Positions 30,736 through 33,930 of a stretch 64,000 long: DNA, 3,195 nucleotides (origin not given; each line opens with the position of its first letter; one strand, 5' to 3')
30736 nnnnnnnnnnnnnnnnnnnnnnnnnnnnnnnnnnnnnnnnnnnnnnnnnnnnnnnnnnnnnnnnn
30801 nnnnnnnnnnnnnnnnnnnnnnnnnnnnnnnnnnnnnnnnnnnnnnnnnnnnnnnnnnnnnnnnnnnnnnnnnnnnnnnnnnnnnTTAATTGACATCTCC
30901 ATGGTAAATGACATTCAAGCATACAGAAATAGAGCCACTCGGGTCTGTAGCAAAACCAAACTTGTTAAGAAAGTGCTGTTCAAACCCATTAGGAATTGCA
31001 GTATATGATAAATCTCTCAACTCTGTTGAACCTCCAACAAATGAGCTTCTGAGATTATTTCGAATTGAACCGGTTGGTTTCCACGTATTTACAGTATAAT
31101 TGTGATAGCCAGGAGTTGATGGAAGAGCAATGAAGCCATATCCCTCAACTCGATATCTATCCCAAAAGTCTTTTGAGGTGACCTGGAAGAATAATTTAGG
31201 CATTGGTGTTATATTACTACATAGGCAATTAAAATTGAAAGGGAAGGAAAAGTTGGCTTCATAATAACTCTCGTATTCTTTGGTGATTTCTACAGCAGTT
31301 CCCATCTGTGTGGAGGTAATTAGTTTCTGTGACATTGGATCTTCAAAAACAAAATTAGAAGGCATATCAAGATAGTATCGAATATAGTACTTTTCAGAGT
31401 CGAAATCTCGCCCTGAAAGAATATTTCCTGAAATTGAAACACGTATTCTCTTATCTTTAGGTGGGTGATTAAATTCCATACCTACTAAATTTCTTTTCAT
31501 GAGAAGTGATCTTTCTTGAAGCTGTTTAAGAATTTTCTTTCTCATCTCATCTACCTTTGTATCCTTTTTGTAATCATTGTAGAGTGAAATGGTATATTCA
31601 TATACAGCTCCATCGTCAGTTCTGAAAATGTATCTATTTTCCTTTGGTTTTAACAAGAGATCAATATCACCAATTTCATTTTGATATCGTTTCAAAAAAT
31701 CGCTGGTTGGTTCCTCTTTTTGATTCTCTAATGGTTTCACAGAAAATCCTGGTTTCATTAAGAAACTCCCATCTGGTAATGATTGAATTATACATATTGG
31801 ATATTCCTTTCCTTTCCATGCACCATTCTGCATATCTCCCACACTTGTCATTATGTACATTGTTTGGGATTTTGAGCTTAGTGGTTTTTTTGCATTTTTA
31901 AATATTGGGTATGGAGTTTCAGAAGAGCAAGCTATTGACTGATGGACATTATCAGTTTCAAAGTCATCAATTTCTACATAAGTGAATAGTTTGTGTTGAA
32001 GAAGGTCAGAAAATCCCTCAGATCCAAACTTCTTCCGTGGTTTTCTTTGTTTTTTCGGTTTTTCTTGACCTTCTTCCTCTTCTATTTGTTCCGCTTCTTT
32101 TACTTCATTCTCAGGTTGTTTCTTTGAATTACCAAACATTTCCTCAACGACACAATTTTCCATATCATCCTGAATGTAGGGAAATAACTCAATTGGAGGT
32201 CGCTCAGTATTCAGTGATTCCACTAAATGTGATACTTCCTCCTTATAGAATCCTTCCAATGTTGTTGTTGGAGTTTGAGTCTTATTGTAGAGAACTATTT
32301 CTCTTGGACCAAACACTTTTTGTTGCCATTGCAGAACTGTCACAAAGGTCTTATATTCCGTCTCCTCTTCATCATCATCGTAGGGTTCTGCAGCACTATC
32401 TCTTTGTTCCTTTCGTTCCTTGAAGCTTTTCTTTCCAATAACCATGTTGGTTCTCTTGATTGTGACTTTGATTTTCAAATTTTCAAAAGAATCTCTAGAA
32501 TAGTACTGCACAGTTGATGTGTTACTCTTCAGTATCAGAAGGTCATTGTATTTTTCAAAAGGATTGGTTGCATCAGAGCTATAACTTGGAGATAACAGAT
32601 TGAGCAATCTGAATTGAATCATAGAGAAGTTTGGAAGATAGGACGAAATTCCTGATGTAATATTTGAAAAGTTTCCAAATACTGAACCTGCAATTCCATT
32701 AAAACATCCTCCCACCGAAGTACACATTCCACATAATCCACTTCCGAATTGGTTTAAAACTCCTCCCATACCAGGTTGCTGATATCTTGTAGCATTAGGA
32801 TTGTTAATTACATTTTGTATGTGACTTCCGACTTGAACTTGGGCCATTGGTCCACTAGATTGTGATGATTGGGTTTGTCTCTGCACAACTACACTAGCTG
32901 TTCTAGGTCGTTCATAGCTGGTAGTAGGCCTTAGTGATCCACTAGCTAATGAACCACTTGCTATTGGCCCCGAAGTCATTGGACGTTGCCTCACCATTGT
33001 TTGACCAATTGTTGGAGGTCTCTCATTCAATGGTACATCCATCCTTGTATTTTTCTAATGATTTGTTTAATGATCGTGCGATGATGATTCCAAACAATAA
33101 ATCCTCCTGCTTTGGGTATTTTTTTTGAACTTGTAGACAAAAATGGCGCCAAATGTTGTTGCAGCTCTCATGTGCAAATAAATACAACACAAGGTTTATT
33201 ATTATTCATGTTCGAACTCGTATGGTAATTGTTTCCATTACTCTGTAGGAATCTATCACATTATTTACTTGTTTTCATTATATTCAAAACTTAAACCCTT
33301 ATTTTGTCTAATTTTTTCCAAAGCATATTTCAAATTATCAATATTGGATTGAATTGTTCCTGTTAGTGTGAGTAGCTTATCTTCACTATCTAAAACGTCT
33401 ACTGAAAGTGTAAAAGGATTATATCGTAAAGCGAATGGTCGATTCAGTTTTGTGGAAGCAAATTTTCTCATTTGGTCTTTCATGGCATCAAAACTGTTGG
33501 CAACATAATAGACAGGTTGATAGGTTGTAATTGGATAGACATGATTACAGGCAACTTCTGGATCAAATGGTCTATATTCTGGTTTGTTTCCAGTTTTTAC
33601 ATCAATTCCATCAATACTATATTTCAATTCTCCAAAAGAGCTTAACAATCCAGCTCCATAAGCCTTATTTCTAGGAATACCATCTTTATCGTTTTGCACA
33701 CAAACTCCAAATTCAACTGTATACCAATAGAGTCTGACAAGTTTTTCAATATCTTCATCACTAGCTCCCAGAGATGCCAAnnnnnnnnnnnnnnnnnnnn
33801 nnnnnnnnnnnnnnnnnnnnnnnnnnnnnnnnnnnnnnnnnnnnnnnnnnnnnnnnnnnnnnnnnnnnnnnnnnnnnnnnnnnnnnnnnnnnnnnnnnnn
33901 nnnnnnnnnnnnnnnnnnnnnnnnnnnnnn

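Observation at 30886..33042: MKS1/B9-domain gene implies a ciliated or flagellated organism despite slime-mould-like composition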

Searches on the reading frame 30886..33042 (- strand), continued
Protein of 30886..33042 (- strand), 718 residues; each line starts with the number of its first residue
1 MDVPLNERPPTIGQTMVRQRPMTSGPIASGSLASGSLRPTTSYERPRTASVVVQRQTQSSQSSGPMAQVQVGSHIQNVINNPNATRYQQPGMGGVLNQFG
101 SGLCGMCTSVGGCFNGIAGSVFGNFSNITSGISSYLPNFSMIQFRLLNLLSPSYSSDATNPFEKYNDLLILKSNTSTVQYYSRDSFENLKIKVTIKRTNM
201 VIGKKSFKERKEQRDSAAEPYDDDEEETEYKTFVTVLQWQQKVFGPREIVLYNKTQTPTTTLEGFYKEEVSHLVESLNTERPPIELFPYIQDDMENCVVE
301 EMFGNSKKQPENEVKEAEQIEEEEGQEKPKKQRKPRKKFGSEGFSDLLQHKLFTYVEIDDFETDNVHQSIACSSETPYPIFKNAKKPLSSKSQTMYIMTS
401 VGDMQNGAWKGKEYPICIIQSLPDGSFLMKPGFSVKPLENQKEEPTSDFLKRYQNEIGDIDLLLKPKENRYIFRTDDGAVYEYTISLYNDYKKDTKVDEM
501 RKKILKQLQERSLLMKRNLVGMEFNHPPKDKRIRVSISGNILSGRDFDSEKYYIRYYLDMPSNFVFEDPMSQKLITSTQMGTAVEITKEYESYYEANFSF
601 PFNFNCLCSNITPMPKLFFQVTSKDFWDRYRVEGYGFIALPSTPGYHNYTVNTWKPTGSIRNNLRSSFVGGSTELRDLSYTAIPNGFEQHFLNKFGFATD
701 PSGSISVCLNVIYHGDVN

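Call 48: predict_structure(alignment_id=A2)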
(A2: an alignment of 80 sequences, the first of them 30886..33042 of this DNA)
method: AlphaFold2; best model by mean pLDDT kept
length: 718 residues; sequences in the alignment: 80
mean_pLDDT: 72.3   pTM: 0.55
mean pLDDT of the five models: 72.3, 72.0, 71.7, 71.4, 71.3
residues with pLDDT >= 90: 284; 70-90: 131; 50-70: 144; < 50: 159
segments of 3 or more residues with pLDDT < 50: 1-137, 148-156
pLDDT, mean of each block of 10 residues (from residue 1): 38 35 34 31 31 30 31 31 32 31 31 28 36 48 54 47 59 75 89 88 59 69 68 93 96 95 96 93 88 60 53 54 57 80 90 95 88 67 56 94 91 95 93 73 57 60 64 90 88 75 89 83 79 96 97 97 95 94 96 98 96 96 95 97 98 93 89 88 64 70 98 88
secondary structure, 60 per line:
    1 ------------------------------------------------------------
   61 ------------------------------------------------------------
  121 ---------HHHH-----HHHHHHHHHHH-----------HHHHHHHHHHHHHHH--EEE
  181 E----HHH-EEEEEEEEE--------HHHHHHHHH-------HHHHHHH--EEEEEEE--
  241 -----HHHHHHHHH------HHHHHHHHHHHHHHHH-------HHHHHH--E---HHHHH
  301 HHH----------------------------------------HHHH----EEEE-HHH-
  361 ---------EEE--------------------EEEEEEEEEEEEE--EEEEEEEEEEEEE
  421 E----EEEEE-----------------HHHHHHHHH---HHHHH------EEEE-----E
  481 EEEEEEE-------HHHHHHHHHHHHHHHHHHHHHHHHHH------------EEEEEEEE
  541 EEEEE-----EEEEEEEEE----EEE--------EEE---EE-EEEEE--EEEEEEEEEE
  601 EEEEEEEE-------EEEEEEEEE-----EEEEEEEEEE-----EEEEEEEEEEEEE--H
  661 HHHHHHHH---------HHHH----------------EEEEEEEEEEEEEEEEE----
elements in order (helices of 4 or more, strands of 3 or more residues): H130-133 H139-149 H161-175 E178-181 E190-198 H207-215 H223-229 E232-238 H246-254 H261-276 H284-289 H296-303 H344-347 E352-355 E370-372 E393-405 E408-421 E426-430 H448-456 H460-464 E471-474 E480-487 H495-520 E533-545 E551-559 E564-566 E575-577 E584-588 E591-608 E616-624 E630-639 E645-657 H660-668 H678-681 E698-714

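Call 62: list_cluster_members(proteins=[P0150, P0224, P0238, P0271, P0272, P0252, P0256, P0179, P0198, P0125])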
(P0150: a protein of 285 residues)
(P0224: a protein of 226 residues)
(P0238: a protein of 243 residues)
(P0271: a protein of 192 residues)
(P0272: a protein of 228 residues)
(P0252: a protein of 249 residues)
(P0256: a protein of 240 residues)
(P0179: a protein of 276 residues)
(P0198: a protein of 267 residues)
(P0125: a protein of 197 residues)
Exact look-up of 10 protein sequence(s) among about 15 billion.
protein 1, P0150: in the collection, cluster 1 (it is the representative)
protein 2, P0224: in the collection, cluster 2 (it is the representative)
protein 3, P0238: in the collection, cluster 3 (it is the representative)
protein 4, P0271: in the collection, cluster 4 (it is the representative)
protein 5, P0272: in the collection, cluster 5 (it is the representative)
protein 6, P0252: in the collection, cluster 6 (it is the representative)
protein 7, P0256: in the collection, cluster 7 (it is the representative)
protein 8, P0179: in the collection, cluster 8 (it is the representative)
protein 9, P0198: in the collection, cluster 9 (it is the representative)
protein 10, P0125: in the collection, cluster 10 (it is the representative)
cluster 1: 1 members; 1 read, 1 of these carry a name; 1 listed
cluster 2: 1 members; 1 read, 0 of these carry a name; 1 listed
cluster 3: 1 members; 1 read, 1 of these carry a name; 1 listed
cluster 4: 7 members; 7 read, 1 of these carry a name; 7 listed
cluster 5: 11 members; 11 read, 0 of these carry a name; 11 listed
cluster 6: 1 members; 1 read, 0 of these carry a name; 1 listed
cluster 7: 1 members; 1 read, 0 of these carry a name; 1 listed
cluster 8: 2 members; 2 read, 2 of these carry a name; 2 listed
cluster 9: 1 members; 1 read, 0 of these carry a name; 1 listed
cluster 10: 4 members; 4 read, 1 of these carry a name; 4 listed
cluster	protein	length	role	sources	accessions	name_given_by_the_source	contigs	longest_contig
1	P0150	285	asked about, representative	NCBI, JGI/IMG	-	Meckel syndrome type 1 protein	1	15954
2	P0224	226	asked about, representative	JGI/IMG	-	-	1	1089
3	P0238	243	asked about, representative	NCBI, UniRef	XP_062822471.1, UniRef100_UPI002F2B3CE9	tectonic-like complex member MKS1 [Anolis carolinensis] | tectonic-like complex member MKS1 n=1 Tax=Anolis carolinensis TaxID=28377 ...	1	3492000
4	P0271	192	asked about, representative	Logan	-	-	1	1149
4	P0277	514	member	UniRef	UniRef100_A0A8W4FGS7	MKS transition zone complex subunit 1 n=1 Tax=Sus scrofa TaxID=9823 RepID=A0A8W4FGS7_PIG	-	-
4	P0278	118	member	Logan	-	-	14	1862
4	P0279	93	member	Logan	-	-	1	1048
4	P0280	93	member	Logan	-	-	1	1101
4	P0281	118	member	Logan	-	-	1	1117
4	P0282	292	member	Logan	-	-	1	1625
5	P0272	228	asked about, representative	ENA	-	-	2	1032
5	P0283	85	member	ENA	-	-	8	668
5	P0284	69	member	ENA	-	-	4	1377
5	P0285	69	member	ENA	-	-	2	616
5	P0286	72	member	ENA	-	-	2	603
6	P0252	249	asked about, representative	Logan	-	-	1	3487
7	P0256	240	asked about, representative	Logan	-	-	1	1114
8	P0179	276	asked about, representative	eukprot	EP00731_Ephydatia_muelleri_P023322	Em0015g905a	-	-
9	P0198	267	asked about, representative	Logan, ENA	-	-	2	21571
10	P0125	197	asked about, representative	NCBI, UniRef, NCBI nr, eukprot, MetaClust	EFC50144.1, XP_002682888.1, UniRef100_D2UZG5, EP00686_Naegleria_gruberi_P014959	hypothetical protein NAEGRDRAFT_29577 [Naegleria gruberi] | Uncharacterized protein FM161 n=1 Tax=Naegleria gruberi TaxID=5762 RepID=D2UZG5_NAEGR | uncharacterized protein NAEGRDRAFT_29577 [Naegleria gruberi]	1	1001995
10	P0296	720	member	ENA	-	-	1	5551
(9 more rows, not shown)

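Call 66: find_encoding_contigs(protein=P0125, flank=10000, max_places=4)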
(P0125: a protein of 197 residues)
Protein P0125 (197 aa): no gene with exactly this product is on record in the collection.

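Call 67: find_encoding_contigs(protein=P0296, flank=5000, max_places=4)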
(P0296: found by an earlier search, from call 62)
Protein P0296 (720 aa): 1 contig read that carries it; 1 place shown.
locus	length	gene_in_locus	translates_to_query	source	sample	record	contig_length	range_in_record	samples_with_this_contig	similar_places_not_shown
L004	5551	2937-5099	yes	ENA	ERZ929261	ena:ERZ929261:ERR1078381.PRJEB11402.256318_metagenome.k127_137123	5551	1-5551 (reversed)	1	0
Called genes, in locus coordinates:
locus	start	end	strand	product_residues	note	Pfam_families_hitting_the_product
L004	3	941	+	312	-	?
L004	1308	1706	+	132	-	-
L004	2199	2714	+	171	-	PF00351:Biopterin_H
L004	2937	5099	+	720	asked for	PF07162:B9-C2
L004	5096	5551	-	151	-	?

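Call 74: list_cluster_members(proteins=[window:30886-33042:-, window:30886-32997:-, window:30886-32979:-, window:30886-32847:-, window:30886-32769:-, window:30886-32622:-, window:30886-32445:-, window:30886-31860:-, window:43172-45592:-, window:30428-30889:+])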
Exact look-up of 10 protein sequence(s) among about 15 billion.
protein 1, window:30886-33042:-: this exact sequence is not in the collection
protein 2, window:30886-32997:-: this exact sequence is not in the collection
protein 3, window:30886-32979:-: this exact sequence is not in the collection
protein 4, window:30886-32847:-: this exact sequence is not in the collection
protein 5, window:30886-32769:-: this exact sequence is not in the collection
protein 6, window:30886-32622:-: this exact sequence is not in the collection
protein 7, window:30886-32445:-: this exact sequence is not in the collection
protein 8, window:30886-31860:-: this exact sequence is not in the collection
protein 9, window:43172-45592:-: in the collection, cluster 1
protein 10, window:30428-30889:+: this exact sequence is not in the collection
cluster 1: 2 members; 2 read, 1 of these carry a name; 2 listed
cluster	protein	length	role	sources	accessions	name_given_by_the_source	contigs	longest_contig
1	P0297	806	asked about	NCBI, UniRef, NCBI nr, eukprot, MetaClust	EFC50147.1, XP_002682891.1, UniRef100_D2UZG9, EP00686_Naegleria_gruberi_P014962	heat shock protein 90 [Naegleria gruberi] | Heat shock protein 90 n=1 Tax=Naegleria gruberi TaxID=5762 RepID=D2UZG9_NAEGR | XP_002682891.1 heat shock protein 90 [Naegleria gruberi strain NEG-M]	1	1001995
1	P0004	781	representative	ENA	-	-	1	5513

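Call 75: search_protein_families(library=pfam, proteins=[P0133, P0131, P0125], max_evalue=0.001)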
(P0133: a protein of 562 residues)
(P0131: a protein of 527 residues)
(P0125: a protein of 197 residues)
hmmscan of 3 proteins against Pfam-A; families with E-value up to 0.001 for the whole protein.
P0133 (562 aa): 1 family
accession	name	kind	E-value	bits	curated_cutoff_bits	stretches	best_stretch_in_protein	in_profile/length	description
PF07162.17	B9-C2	-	1.3e-51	175.4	27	1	322-505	2-166/166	Ciliary basal body-associated, B9 protein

P0131 (527 aa): 1 family
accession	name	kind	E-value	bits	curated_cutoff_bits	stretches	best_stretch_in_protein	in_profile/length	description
PF07162.17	B9-C2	-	3.6e-41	141.4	27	1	345-522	1-166/166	Ciliary basal body-associated, B9 protein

P0125 (197 aa): 1 family
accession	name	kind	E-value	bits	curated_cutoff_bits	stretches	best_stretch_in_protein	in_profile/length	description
PF07162.17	B9-C2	-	1.8e-41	142.4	27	1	14-191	1-166/166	Ciliary basal body-associated, B9 protein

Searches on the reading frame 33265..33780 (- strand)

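Call 18: search_protein_families(library=pfam, proteins=[window:33265-33780:-], max_evalue=0.001)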
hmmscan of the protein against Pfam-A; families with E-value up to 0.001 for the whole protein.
window:33265-33780:- (171 aa): 1 family
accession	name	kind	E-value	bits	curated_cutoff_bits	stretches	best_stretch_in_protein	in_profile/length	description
PF00351.26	Biopterin_H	-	1.5e-51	175.8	22.7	1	1-154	190-330/331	Biopterin-dependent aromatic amino acid hydroxylase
